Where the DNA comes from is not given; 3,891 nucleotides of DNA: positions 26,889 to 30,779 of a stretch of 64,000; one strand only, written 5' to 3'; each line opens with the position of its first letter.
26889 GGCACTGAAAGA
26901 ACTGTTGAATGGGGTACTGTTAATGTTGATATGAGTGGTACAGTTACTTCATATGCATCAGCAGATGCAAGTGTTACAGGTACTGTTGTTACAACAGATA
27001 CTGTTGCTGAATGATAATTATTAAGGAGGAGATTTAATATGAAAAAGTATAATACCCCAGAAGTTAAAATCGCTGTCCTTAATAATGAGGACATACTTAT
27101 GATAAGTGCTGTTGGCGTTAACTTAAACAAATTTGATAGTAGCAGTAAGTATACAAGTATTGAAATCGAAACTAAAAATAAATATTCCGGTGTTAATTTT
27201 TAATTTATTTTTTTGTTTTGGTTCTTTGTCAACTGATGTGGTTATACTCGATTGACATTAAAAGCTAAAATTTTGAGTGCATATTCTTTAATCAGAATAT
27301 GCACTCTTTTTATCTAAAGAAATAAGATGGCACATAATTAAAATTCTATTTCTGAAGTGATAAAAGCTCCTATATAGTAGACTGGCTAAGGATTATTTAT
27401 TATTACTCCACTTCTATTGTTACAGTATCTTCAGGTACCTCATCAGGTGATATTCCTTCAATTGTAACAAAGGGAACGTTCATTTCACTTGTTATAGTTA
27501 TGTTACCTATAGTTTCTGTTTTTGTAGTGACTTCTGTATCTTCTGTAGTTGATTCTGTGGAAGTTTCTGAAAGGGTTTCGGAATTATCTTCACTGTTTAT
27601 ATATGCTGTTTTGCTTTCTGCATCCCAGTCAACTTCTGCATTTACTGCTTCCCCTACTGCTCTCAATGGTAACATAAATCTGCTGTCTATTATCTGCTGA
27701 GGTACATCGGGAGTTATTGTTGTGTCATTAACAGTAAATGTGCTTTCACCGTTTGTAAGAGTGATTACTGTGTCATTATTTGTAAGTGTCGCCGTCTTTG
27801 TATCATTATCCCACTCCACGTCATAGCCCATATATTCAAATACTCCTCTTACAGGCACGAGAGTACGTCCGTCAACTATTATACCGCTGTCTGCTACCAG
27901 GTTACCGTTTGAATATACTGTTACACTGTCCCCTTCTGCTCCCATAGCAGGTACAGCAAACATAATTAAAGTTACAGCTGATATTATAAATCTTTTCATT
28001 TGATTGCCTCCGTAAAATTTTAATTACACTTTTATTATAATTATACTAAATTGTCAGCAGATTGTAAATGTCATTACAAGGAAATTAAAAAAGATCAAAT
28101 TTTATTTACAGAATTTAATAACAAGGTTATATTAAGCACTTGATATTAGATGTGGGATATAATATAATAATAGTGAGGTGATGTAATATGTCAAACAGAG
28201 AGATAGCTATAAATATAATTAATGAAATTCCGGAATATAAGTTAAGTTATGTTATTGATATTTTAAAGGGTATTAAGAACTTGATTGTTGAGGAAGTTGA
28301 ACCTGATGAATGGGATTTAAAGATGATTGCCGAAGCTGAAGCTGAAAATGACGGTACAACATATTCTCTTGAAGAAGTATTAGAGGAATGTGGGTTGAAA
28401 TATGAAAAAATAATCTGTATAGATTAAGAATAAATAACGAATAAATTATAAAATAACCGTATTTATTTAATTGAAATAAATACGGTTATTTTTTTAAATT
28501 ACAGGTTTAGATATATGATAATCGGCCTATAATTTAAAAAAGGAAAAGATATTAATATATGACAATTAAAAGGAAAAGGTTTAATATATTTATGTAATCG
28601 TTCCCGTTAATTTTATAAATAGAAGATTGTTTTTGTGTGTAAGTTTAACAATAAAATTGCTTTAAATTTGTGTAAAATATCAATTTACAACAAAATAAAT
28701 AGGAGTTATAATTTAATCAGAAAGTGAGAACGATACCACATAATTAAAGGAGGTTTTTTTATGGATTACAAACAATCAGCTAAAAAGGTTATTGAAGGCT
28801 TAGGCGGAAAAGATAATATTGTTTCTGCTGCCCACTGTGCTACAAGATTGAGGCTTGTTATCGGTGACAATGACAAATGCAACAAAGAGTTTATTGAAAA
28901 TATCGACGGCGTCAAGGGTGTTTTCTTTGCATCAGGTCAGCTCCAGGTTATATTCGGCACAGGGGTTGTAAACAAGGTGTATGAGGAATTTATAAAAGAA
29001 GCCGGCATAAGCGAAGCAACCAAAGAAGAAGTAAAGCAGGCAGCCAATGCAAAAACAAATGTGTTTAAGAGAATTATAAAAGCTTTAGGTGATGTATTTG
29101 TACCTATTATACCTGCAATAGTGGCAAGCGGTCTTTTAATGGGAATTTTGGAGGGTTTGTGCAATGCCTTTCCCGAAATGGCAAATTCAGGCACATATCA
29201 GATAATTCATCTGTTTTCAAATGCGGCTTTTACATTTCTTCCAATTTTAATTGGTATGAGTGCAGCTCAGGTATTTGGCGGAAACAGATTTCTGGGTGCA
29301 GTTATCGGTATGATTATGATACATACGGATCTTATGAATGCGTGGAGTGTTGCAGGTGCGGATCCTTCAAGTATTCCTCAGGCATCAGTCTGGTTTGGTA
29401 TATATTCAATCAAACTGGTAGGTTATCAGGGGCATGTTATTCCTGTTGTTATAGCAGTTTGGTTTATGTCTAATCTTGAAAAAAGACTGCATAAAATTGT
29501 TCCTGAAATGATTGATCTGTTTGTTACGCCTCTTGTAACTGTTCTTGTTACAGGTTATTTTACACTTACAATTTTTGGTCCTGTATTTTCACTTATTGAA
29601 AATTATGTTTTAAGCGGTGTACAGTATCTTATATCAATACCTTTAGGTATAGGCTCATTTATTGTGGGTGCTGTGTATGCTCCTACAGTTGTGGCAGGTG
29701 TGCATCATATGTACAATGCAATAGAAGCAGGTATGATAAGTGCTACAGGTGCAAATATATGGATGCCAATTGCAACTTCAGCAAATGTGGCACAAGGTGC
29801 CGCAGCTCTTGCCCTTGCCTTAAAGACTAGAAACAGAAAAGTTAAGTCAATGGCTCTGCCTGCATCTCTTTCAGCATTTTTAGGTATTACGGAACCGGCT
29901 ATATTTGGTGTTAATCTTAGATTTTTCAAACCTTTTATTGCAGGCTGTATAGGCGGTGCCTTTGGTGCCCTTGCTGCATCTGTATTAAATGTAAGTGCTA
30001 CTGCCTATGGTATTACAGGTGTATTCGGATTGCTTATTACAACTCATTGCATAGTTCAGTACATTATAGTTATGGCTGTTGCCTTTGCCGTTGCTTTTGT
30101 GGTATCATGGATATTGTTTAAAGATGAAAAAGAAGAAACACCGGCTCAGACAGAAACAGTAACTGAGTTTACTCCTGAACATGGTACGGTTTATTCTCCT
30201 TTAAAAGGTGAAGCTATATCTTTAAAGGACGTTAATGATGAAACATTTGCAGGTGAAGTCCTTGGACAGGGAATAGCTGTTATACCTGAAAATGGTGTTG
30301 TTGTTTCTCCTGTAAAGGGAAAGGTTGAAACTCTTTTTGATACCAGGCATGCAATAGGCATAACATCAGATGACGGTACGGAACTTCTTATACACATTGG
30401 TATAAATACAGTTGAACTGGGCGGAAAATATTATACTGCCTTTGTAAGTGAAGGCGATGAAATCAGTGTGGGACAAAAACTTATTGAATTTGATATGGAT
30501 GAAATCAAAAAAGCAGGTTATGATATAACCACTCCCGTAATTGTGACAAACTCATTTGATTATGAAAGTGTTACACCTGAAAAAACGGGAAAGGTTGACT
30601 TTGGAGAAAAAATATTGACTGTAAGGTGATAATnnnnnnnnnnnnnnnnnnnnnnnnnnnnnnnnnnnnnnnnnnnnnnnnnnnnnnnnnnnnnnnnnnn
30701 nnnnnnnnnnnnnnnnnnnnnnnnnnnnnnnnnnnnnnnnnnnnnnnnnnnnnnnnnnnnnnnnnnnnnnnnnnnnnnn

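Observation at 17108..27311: Compact cohesin-dockerin 'pectinosome' operon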

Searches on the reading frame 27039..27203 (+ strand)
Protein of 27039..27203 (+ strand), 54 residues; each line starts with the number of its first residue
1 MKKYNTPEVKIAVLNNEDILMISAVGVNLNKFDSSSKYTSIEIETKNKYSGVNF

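Call 3: search_protein_families(library=pfam, proteins=[window:27039-27203:+], max_evalue=0.01)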
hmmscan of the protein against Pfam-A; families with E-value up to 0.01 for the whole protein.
window:27039-27203:+ (54 aa): 0 families

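Call 9: search_protein_families(library=pfam, proteins=[window:27039-27203:+], max_evalue=10)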
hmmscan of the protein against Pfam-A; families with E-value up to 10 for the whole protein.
window:27039-27203:+ (54 aa): 1 family
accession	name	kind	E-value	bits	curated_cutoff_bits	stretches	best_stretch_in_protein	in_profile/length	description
PF07404.17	TEBP_beta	-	0.029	14.5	26.6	1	4-41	51-87/140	Telomere-binding protein beta subunit (TEBP beta)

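Call 42: search_protein_families(library=ncbifam, proteins=[window:27039-27200:+], max_evalue=1)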
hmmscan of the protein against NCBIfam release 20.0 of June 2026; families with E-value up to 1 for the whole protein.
window:27039-27200:+ (54 aa): 0 families

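Call 65: find_homologous_proteins(query=A3, max_evalue=0.01)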
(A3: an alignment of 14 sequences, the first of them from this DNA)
Query A3 (14 sequences) (54 aa, profile of the alignment): 82 proteins with E <= 0.01 among 340 candidates.
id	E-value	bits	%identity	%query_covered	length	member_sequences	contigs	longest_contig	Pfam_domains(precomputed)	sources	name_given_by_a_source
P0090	1.7e-18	84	48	100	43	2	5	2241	-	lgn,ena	-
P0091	2.4e-18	83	61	76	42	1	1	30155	-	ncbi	-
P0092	3.6e-18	83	57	69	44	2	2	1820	-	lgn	-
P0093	5.7e-18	82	62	76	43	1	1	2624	-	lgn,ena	-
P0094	1.4e-17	81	57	76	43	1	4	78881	-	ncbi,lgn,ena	-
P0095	1.8e-17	81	44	100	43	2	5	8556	-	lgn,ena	-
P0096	1.9e-17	80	41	100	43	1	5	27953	-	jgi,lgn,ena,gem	-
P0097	3.9e-17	79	41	100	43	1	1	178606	-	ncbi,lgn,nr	ncbi:MAG: hypothetical protein Q4D26_01245 [Clostridia bacterium]|nr:hypothetical protein [Clostridi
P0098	4.0e-17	79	37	76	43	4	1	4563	-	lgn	-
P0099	6.9e-17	79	37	76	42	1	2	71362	-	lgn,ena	-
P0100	8.0e-17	78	36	78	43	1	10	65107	-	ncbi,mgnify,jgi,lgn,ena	mgnify:CR=1 FL=1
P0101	9.0e-17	78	59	76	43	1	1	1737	-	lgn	-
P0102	9.0e-17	78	38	44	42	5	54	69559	-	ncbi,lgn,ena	-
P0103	9.9e-17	78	42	70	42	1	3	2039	-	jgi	jgi:hypothetical protein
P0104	1.6e-16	78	41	76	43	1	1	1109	-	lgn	-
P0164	1.2e-7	49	41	54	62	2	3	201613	-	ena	-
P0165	2.7e-7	48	42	67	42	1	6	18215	-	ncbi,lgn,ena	-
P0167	1.5e-6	46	-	-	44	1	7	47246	-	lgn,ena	-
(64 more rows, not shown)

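Call 66: find_encoding_contigs(protein=P0164, flank=9000, max_places=1)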
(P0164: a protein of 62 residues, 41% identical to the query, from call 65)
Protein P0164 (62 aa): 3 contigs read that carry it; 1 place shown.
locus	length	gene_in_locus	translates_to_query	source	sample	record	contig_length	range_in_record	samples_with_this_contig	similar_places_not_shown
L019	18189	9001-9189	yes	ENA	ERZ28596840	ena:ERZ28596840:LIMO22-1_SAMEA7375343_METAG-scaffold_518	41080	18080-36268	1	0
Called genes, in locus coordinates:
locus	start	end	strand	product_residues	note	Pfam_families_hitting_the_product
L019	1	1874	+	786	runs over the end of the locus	PF00544:Pectate_lyase_4, PF18283:CBM77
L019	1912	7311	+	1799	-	PF18283:CBM77, PF00404:Dockerin_1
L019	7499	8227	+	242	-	PF00404:Dockerin_1 (weak)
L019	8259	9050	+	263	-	-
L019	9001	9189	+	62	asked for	-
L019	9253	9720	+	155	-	PF07833:Cu_amine_oxidN1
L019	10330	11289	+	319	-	PF01636:APH, PF01633:Choline_kinase (weak)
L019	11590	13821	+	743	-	PF01476:LysM (weak)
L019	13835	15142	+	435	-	PF07498:Rho_N, PF07497:Rho_RNA_bind, PF00006:ATP-synt_ab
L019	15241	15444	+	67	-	PF01197:Ribosomal_L31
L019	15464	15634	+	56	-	-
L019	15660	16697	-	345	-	PF02543:Carbam_trans_N (faint), PF00814:TsaD, PF22521:HypF_C_2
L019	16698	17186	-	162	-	-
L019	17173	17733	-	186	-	PF04542:Sigma70_r2, PF08281:Sigma70_r4_2, PF04545:Sigma70_r4 (weak)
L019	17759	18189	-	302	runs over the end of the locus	PF23023:Anti-Pycsar_Apyc1, PF00753:Lactamase_B, PF12706:Lactamase_B_2 (weak)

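Call 67: find_encoding_contigs(protein=P0167, flank=9000, max_places=1)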
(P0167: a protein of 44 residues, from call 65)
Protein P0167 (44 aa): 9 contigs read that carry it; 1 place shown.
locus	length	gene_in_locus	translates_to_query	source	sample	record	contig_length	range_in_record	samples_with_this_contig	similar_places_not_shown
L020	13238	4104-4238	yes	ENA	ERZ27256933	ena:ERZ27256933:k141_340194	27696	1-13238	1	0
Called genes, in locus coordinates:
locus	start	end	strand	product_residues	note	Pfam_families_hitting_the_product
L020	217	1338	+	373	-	PF00768:Peptidase_S11, PF02113:Peptidase_S13 (weak), PF13354:Beta-lactamase2, PF07943:PBP5_C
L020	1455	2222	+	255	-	-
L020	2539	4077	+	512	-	PF02368:Big_2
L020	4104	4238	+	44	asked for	-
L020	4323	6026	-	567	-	PF00990:GGDEF, PF00563:EAL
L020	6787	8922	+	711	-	PF08206:OB_RNB, PF17876:CSD2, PF08206:OB_RNB, PF17876:CSD2, PF00773:RNB, PF00575:S1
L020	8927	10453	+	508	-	PF05362:Lon_C (weak), PF13541:ChlI, PF05496:RuvB_N (faint), PF00158:Sigma54_activat (weak), PF00493:MCM (faint), PF01078:Mg_chelatase, PF07728:AAA_5, PF13335:Mg_chelatase_C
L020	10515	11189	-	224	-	-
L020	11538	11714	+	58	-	PF01165:Ribosomal_S21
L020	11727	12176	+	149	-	PF09424:YqeY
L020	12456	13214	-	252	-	PF01163:RIO1 (faint), PF01636:APH, PF19974:TCAD9 (weak)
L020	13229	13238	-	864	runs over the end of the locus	PF00171:Aldedh, PF00465:Fe-ADH, PF13685:Fe-ADH_2 (weak), PF25137:ADH_Fe_C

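Call 68: find_encoding_contigs(protein=P0165, flank=9000, max_places=1)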
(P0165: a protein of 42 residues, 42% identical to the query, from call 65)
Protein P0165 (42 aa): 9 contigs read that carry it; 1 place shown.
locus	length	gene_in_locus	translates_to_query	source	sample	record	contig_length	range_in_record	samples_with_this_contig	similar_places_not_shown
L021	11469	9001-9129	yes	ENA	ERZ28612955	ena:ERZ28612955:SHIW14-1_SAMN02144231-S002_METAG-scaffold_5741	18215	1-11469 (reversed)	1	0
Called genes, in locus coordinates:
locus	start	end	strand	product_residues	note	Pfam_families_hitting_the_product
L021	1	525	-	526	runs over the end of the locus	PF00009:GTP_EFTU, PF01926:MMR_HSR1 (weak), PF22042:EF-G_D2, PF03144:GTP_EFTU_D2, PF16658:RF3_C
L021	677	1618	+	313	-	PF01207:Dus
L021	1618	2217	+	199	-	-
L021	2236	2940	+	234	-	PF01479:S4, PF00849:PseudoU_synth_2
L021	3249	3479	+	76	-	-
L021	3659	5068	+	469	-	PF01554:MatE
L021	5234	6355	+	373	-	PF00768:Peptidase_S11, PF02113:Peptidase_S13 (weak), PF13354:Beta-lactamase2, PF07943:PBP5_C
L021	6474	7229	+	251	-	-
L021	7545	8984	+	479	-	-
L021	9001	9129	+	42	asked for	-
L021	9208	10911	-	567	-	PF00990:GGDEF, PF00563:EAL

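Call 97: search_protein_families(library=pfam, proteins=[P0230, P0255, P0256, P0258, P0259, P0260, P0261, P0263, P0265], max_evalue=0.001)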
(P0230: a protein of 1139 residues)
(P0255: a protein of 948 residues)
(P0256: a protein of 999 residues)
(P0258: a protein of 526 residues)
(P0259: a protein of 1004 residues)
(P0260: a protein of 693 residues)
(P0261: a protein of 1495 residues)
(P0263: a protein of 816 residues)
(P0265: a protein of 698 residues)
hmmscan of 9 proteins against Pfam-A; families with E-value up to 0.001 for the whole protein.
P0230 (1139 aa): 1 family
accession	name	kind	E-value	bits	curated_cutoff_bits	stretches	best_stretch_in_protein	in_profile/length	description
PF00544.25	Pectate_lyase_4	-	3.5e-16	59.9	24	1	264-446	25-210/211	Pectate lyase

P0255 (948 aa): 2 families
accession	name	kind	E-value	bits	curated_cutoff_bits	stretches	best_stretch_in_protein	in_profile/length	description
PF00963.24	Cohesin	-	2.3e-55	187.1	24.1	4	169-298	2-139/139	Cohesin domain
PF00404.24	Dockerin_1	-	1.7e-10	41.3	22.9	1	879-933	1-56/57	Dockerin type I domain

P0256 (999 aa): 2 families
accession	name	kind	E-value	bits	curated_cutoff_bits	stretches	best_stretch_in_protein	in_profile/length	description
PF00963.24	Cohesin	-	2.3e-80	268.1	24.1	6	41-148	7-121/139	Cohesin domain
PF00041.27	fn3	-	0.00012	22.7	25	1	913-981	8-72/84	Fibronectin type III domain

P0258 (526 aa): 1 family
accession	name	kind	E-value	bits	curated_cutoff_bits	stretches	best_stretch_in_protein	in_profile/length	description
PF00963.24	Cohesin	-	4.3e-41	140.8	24.1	4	151-252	2-118/139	Cohesin domain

P0259 (1004 aa): 3 families
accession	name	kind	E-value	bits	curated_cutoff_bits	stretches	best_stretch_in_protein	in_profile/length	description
PF00963.24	Cohesin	-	9.6e-148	486.3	24.1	5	649-776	2-137/139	Cohesin domain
PF03442.20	CBM_X2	-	2.1e-09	37.7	28.9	1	926-996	15-81/83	Carbohydrate binding domain X2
PF19078.6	Big_12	-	0.00085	19.9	27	0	208-247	3-42/102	Bacterial Ig-like domain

P0260 (693 aa): 2 families
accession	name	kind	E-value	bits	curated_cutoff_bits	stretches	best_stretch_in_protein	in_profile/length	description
PF00963.24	Cohesin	-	2.9e-48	164.1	24.1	3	167-297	2-139/139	Cohesin domain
PF00404.24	Dockerin_1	-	6e-08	33.2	22.9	1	624-677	1-55/57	Dockerin type I domain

P0261 (1495 aa): 8 families
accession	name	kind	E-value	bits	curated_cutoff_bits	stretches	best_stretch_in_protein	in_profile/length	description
PF00963.24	Cohesin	-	1.3e-22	80.9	24.1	3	744-864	13-129/139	Cohesin domain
PF18962.6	Por_Secre_tail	-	5.4e-12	46.3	27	1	1418-1491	2-72/75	Secretion system C-terminal sorting domain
PF16656.11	Pur_ac_phosph_N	-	1.7e-11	45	30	2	345-411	24-93/93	Purple acid Phosphatase, N-terminal domain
PF00932.25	LTD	-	1.2e-09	39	34.3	1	562-668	3-107/109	Lamin Tail Domain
PF00041.27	fn3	-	3.5e-07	30.8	25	0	925-963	37-75/84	Fibronectin type III domain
PF25059.1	FN3_DSCAM-DSCAML_C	-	1.4e-05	25.8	39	0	934-974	42-81/89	DSCAM/DSCAML C-terminal Fn3-like domain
PF16655.11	PhoD_N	-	2.6e-05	25.1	30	0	348-398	29-81/90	PhoD-like phosphatase, N-terminal domain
PF11589.14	DUF3244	-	0.00076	19.9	25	0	1433-1491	37-93/96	Domain of unknown function (DUF3244)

P0263 (816 aa): 1 family
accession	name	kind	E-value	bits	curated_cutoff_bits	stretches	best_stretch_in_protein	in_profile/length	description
PF00963.24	Cohesin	-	5.6e-36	124.2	24.1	4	514-602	9-102/139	Cohesin domain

P0265 (698 aa): 5 families
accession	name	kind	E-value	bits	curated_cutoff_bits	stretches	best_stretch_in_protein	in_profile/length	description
PF00963.24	Cohesin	-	3e-37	128.3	24.1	3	504-610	2-113/139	Cohesin domain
PF02494.22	HYR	-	2.4e-18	66.7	21.7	2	186-269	2-81/81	HYR domain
PF00404.24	Dockerin_1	-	3.3e-07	30.8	22.9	1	635-685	2-56/57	Dockerin type I domain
PF02010.21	REJ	-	1.1e-05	24.7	25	0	237-287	374-430/452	REJ domain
PF05345.18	He_PIG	-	0.00018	22.4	24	0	240-269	66-95/96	Putative Ig domain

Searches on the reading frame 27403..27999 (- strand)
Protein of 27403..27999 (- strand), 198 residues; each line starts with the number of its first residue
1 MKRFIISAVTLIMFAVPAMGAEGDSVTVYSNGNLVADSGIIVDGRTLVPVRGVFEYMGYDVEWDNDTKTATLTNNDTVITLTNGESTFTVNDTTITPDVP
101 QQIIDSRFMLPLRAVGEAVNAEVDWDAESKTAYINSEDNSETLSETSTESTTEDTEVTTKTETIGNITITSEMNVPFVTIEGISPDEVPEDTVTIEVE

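Call 3: search_protein_families(library=pfam, proteins=[window:27403-27999:-], max_evalue=0.01)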
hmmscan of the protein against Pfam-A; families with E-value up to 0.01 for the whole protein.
window:27403-27999:- (198 aa): 1 family
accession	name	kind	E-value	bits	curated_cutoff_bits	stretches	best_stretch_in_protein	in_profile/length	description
PF07833.16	Cu_amine_oxidN1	-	4.9e-42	142.7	24.2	2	33-134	5-108/108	Copper amine oxidase N-terminal domain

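Call 97: search_protein_families(library=pfam, proteins=[P0230, P0255, P0256, P0258, P0259, P0260, P0261, P0263, P0265], max_evalue=0.001)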
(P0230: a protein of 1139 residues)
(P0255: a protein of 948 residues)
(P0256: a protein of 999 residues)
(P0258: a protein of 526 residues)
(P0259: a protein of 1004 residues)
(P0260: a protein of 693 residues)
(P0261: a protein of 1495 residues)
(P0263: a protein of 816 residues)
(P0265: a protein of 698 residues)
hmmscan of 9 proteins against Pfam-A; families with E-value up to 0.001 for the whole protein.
P0230 (1139 aa): 1 family
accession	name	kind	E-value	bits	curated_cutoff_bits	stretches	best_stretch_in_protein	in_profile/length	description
PF00544.25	Pectate_lyase_4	-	3.5e-16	59.9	24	1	264-446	25-210/211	Pectate lyase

P0255 (948 aa): 2 families
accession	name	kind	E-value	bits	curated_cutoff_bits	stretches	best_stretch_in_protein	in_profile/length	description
PF00963.24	Cohesin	-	2.3e-55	187.1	24.1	4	169-298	2-139/139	Cohesin domain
PF00404.24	Dockerin_1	-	1.7e-10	41.3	22.9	1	879-933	1-56/57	Dockerin type I domain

P0256 (999 aa): 2 families
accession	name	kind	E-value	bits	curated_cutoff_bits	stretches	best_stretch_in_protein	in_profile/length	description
PF00963.24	Cohesin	-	2.3e-80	268.1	24.1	6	41-148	7-121/139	Cohesin domain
PF00041.27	fn3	-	0.00012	22.7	25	1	913-981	8-72/84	Fibronectin type III domain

P0258 (526 aa): 1 family
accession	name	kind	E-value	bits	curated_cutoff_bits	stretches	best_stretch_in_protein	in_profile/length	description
PF00963.24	Cohesin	-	4.3e-41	140.8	24.1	4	151-252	2-118/139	Cohesin domain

P0259 (1004 aa): 3 families
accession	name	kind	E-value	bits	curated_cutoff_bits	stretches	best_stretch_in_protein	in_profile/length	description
PF00963.24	Cohesin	-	9.6e-148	486.3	24.1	5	649-776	2-137/139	Cohesin domain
PF03442.20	CBM_X2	-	2.1e-09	37.7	28.9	1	926-996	15-81/83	Carbohydrate binding domain X2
PF19078.6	Big_12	-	0.00085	19.9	27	0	208-247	3-42/102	Bacterial Ig-like domain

P0260 (693 aa): 2 families
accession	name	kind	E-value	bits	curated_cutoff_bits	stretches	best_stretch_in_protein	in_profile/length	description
PF00963.24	Cohesin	-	2.9e-48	164.1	24.1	3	167-297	2-139/139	Cohesin domain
PF00404.24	Dockerin_1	-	6e-08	33.2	22.9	1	624-677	1-55/57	Dockerin type I domain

P0261 (1495 aa): 8 families
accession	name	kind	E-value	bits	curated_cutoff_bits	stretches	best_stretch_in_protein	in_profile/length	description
PF00963.24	Cohesin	-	1.3e-22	80.9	24.1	3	744-864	13-129/139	Cohesin domain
PF18962.6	Por_Secre_tail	-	5.4e-12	46.3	27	1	1418-1491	2-72/75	Secretion system C-terminal sorting domain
PF16656.11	Pur_ac_phosph_N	-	1.7e-11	45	30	2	345-411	24-93/93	Purple acid Phosphatase, N-terminal domain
PF00932.25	LTD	-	1.2e-09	39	34.3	1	562-668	3-107/109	Lamin Tail Domain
PF00041.27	fn3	-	3.5e-07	30.8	25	0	925-963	37-75/84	Fibronectin type III domain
PF25059.1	FN3_DSCAM-DSCAML_C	-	1.4e-05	25.8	39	0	934-974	42-81/89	DSCAM/DSCAML C-terminal Fn3-like domain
PF16655.11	PhoD_N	-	2.6e-05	25.1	30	0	348-398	29-81/90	PhoD-like phosphatase, N-terminal domain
PF11589.14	DUF3244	-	0.00076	19.9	25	0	1433-1491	37-93/96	Domain of unknown function (DUF3244)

P0263 (816 aa): 1 family
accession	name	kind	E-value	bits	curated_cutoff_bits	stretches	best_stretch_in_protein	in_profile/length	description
PF00963.24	Cohesin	-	5.6e-36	124.2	24.1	4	514-602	9-102/139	Cohesin domain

P0265 (698 aa): 5 families
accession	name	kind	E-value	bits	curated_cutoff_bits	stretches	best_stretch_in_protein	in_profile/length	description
PF00963.24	Cohesin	-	3e-37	128.3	24.1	3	504-610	2-113/139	Cohesin domain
PF02494.22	HYR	-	2.4e-18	66.7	21.7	2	186-269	2-81/81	HYR domain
PF00404.24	Dockerin_1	-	3.3e-07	30.8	22.9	1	635-685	2-56/57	Dockerin type I domain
PF02010.21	REJ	-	1.1e-05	24.7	25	0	237-287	374-430/452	REJ domain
PF05345.18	He_PIG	-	0.00018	22.4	24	0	240-269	66-95/96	Putative Ig domain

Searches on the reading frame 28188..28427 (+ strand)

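Call 86: search_protein_families(library=pfam, proteins=[window:28188-28427:+], max_evalue=0.00001)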
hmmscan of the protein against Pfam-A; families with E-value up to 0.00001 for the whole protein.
window:28188-28427:+ (79 aa): 1 family
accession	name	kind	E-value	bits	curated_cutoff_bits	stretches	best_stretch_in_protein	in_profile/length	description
PF19807.5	DUF6290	-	2.2e-06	28.2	27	1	28-67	30-71/72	Family of unknown function (DUF6290)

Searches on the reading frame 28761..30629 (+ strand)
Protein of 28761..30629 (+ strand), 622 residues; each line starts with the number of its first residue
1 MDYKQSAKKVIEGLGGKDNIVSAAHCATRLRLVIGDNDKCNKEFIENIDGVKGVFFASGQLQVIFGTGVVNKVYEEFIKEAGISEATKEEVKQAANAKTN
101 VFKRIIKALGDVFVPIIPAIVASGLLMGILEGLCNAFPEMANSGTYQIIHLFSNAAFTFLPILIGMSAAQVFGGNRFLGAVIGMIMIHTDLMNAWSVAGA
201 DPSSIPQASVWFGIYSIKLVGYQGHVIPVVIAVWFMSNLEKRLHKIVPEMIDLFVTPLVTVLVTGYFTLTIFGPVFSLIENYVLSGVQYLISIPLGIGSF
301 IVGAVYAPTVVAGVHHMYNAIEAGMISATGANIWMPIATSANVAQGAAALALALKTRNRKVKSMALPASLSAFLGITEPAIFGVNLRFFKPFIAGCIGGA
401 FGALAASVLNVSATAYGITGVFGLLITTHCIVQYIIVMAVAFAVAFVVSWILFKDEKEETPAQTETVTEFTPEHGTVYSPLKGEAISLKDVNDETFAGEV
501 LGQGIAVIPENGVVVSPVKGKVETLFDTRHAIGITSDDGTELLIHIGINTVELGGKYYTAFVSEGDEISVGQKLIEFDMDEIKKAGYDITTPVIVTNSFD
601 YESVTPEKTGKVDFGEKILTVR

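Call 86: search_protein_families(library=pfam, proteins=[window:28761-30629:+], max_evalue=0.00001)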
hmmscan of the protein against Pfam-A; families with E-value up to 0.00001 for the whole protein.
window:28761-30629:+ (622 aa): 3 families
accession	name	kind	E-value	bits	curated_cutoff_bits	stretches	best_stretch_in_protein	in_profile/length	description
PF00358.26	PTS_EIIA_1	-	2e-50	170.2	27.2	1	476-599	2-125/127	phosphoenolpyruvate-dependent sugar phosphotransferase system, EIIA 1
PF02378.23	PTS_EIIC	-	3.5e-48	164.7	30.7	1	110-399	1-319/319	Phosphotransferase system, EIIC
PF00367.25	PTS_EIIB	-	2e-13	50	27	1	8-41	1-34/34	phosphotransferase system, EIIB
